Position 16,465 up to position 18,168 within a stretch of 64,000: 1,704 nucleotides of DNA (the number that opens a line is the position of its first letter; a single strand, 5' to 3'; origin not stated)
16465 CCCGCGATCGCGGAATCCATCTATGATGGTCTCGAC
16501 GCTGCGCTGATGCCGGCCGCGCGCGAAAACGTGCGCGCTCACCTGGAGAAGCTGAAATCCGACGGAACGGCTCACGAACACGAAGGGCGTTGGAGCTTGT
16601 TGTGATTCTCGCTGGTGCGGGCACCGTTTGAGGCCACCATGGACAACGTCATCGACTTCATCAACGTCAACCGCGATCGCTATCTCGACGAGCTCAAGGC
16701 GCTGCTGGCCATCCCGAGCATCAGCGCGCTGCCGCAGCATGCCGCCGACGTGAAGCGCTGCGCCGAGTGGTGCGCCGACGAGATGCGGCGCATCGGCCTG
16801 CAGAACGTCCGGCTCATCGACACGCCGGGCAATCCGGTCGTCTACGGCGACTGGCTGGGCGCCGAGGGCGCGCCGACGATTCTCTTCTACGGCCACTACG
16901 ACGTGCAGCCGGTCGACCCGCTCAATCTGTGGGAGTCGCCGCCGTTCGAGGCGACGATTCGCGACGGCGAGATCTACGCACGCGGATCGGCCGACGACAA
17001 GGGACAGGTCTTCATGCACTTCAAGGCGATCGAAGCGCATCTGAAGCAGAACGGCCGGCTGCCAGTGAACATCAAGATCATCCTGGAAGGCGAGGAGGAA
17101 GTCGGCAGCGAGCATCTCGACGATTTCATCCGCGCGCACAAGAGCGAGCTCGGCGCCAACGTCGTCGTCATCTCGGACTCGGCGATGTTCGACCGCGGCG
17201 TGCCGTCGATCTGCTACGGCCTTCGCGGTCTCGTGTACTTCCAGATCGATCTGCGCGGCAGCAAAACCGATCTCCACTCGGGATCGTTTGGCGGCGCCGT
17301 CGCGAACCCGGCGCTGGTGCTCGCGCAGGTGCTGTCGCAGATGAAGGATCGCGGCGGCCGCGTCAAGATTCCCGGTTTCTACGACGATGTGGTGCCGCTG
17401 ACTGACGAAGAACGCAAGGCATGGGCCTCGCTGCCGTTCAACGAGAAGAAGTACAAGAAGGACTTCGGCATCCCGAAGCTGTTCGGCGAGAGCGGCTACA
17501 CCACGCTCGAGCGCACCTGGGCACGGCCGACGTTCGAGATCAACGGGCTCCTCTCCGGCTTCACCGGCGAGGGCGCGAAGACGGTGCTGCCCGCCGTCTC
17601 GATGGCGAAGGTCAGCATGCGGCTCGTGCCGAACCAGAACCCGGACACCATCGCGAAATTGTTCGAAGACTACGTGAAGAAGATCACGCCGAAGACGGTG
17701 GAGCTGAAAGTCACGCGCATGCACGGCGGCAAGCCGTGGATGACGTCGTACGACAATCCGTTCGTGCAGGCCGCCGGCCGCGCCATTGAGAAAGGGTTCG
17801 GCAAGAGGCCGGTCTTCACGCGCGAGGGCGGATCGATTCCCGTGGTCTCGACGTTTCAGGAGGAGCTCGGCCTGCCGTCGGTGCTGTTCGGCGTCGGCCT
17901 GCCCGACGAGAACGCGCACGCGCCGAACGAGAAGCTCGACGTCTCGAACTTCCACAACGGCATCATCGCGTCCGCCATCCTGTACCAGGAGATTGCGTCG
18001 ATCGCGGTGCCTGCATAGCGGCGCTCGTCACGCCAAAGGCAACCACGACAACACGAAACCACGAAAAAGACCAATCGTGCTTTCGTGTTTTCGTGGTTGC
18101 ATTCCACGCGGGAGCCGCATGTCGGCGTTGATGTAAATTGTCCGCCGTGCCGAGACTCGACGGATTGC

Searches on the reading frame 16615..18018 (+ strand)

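Call 36: search_protein_families(library=pfam, proteins=[window:16615-18018:+], max_evalue=0.00001)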
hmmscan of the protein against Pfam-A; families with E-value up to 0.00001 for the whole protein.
window:16615-18018:+ (467 aa): 2 families
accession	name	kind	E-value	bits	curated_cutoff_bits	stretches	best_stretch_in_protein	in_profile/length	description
PF01546.33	Peptidase_M20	-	5e-35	121.7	24.6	1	90-450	1-197/206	Peptidase family M20/M25/M40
PF07687.19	M20_dimer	-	1.5e-15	57.5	21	1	201-360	1-105/107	Peptidase dimerisation domain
